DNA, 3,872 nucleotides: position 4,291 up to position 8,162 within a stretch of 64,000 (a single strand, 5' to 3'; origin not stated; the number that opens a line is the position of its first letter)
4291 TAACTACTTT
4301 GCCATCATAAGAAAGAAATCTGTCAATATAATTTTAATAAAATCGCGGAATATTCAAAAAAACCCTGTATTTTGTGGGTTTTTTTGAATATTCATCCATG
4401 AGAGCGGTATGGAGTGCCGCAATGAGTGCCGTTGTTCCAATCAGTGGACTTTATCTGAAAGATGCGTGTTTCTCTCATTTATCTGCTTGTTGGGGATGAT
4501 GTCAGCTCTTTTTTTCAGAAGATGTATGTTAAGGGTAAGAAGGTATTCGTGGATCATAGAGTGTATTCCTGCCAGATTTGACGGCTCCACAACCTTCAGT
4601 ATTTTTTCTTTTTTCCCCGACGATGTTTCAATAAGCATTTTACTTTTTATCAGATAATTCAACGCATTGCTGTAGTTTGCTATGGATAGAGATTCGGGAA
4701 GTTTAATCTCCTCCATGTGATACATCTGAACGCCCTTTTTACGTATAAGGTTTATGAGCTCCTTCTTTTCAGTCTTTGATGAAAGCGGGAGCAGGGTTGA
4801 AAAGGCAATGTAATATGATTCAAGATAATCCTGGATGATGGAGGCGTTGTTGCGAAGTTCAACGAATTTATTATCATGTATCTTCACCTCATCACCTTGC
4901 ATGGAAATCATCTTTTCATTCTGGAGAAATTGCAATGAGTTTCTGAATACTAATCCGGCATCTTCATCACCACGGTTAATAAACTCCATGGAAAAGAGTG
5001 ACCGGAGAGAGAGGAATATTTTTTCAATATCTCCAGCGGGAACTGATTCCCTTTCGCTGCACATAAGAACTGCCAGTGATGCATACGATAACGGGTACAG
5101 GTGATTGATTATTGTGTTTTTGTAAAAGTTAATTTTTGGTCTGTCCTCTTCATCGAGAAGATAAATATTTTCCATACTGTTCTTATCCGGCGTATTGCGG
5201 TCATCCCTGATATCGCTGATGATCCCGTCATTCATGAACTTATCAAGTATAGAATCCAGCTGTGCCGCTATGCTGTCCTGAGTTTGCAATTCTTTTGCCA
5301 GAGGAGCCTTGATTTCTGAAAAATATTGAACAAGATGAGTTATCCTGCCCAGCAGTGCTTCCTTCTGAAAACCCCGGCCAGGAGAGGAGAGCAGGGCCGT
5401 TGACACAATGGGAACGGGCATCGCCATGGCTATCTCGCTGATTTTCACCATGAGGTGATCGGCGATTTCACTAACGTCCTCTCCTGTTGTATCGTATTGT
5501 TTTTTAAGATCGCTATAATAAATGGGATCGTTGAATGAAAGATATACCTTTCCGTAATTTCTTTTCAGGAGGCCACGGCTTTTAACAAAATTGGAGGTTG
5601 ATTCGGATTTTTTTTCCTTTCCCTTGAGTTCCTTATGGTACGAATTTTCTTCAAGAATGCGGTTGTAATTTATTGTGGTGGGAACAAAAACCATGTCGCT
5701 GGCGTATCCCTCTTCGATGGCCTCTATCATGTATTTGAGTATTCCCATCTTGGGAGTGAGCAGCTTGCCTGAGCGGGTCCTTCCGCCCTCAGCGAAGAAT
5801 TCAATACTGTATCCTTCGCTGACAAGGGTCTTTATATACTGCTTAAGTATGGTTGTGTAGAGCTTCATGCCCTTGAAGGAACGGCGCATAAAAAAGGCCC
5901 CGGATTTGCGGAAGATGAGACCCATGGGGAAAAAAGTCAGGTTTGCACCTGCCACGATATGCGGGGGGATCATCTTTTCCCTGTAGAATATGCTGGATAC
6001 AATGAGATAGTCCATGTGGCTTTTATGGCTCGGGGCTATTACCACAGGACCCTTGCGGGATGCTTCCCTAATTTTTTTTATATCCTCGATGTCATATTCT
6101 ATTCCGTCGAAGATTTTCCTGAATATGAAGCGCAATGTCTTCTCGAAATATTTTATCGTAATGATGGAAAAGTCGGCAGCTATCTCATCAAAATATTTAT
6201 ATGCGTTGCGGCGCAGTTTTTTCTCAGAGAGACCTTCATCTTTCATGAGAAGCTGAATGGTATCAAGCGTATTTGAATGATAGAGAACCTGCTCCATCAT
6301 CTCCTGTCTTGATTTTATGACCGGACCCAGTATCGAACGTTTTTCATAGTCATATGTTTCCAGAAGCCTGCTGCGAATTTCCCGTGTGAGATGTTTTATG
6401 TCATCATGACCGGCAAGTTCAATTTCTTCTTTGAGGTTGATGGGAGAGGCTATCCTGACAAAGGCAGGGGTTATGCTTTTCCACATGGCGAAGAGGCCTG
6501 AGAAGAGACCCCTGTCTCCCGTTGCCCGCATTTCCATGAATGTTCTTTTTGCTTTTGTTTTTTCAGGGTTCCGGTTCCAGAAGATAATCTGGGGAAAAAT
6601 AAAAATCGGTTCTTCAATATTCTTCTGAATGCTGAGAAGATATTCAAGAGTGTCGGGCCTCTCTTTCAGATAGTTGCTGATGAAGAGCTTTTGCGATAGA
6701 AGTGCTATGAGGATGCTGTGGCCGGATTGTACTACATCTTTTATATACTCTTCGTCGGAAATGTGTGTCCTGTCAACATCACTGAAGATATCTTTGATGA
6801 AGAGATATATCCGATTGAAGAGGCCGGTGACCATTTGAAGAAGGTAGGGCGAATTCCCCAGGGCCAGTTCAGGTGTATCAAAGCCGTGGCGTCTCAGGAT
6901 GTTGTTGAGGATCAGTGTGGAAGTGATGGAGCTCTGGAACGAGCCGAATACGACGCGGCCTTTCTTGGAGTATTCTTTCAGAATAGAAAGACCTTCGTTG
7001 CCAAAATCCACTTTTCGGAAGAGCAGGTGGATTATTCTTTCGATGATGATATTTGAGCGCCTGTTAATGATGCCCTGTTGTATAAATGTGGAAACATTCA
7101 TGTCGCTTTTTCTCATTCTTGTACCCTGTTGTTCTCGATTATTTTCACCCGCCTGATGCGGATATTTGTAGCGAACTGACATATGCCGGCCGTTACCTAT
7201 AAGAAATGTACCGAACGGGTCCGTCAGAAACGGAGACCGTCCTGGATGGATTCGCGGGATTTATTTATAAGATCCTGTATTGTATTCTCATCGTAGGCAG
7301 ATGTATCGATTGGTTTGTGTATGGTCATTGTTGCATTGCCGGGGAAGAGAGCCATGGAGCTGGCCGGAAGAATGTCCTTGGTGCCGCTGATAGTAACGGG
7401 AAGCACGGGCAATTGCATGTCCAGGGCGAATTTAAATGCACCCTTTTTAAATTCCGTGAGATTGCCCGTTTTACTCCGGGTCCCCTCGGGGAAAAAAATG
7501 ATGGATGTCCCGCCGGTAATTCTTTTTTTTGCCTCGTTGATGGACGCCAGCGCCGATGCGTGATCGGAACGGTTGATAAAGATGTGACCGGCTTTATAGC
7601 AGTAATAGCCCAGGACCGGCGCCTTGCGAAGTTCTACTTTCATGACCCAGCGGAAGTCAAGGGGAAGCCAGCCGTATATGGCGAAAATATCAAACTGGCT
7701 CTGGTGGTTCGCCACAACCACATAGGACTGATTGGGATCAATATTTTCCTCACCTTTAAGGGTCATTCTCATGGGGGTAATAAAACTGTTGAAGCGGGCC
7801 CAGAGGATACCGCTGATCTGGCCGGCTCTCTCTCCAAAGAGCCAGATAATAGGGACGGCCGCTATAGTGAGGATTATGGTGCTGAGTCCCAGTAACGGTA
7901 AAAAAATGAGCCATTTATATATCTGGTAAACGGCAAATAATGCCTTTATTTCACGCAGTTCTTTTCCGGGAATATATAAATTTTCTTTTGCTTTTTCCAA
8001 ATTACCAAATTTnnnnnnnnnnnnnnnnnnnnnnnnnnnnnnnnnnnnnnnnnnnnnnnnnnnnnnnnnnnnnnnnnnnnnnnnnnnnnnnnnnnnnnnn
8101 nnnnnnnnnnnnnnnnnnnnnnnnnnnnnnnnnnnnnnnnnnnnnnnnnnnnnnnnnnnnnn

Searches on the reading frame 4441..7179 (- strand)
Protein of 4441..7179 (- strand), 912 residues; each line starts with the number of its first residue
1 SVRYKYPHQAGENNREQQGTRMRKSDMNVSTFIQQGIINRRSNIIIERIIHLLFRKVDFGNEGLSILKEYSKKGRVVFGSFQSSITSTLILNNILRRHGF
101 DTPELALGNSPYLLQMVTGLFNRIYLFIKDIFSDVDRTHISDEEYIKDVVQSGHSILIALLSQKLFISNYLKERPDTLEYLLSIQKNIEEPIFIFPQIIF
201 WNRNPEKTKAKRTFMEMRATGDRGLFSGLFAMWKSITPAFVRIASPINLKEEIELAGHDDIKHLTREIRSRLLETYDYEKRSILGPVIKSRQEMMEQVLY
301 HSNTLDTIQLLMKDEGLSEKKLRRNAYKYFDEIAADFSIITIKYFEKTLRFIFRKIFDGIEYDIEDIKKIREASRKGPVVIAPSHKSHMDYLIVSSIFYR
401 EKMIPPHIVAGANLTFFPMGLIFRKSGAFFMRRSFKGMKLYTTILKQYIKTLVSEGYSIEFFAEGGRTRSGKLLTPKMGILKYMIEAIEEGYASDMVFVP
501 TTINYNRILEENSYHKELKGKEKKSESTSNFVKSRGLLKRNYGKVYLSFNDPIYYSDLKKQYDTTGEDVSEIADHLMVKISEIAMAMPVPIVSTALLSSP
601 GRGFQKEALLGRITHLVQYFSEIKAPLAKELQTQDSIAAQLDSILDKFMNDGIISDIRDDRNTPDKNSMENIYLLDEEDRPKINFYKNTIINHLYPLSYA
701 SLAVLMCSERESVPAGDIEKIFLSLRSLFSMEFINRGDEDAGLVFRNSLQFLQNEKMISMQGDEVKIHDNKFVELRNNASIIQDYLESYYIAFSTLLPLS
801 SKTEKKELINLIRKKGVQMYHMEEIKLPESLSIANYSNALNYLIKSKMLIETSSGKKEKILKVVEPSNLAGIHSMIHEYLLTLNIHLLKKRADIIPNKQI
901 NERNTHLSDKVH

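Call 6: search_protein_families(library=pfam, proteins=[window:4441-7179:-], max_evalue=0.001)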
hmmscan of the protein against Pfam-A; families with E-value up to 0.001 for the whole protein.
window:4441-7179:- (912 aa): 2 families
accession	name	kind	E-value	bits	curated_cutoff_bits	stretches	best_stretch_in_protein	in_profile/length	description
PF19277.4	GPAT_C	-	2.3e-58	198.5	25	1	514-849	1-341/344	Glycerol-3-phosphate acyltransferase C-terminal region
PF01553.26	Acyltransferase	-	2.7e-22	79.4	23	1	371-503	8-131/132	Acyltransferase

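Call 66: search_solved_structures(query=window:4441-7179:-, max_evalue=1e-10, show_alignments=1)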
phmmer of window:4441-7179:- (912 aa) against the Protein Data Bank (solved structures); distinct sequences matched with E-value up to 1e-10: 2.
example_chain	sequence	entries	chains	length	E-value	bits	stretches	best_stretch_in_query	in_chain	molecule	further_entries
9vuq_E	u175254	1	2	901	2.3e-59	204.8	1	183-605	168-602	Glycerol-3-phosphate acyltransferase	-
8e4y_A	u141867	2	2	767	7.5e-27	97.3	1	318-556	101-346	Glycerol-3-phosphate acyltransferase 1, mitochondrial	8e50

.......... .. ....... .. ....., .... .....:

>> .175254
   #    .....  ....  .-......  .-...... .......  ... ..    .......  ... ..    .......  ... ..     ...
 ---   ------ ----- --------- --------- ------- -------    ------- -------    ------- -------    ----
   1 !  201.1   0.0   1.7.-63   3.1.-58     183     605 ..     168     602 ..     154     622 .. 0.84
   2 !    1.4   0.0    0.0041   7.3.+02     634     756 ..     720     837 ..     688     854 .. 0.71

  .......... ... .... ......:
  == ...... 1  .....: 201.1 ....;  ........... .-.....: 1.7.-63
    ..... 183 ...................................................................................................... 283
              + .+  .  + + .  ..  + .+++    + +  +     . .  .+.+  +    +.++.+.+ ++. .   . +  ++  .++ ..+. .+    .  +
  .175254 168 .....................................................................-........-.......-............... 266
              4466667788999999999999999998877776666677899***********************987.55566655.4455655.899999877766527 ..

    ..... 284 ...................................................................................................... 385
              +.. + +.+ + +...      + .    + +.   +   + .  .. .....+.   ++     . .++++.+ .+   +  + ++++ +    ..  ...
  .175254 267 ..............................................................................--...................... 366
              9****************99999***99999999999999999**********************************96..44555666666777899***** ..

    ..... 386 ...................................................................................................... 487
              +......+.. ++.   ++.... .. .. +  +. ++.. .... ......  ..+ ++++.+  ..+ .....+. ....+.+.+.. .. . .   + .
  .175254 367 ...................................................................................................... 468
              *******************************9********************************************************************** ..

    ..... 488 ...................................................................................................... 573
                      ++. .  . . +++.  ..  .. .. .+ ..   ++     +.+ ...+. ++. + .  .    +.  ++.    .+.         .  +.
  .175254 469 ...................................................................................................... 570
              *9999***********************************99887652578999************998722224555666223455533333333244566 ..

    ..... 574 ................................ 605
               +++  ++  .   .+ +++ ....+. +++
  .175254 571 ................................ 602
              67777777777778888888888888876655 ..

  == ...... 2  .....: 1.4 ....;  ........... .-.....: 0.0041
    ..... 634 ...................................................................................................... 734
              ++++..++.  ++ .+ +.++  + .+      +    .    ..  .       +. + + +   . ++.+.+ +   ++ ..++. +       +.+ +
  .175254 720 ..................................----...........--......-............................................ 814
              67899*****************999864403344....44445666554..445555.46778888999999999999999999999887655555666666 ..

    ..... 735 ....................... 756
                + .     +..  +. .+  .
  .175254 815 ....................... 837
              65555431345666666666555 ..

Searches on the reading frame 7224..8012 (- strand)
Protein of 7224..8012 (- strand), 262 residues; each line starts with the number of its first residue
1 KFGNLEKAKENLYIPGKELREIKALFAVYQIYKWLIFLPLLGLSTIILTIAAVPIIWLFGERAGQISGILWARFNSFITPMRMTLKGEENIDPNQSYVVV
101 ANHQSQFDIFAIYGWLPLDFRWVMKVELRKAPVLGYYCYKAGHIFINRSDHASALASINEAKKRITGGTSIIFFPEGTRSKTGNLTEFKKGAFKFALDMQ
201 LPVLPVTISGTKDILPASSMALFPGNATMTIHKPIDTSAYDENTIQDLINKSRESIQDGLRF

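Call 40: search_protein_families(library=pfam, proteins=[window:7224-8012:-], max_evalue=0.0001)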
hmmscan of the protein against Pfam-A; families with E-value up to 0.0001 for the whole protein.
window:7224-8012:- (262 aa): 1 family
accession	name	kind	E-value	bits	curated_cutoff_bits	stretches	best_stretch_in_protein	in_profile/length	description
PF01553.26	Acyltransferase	-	3.1e-30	105.1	23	1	83-209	2-132/132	Acyltransferase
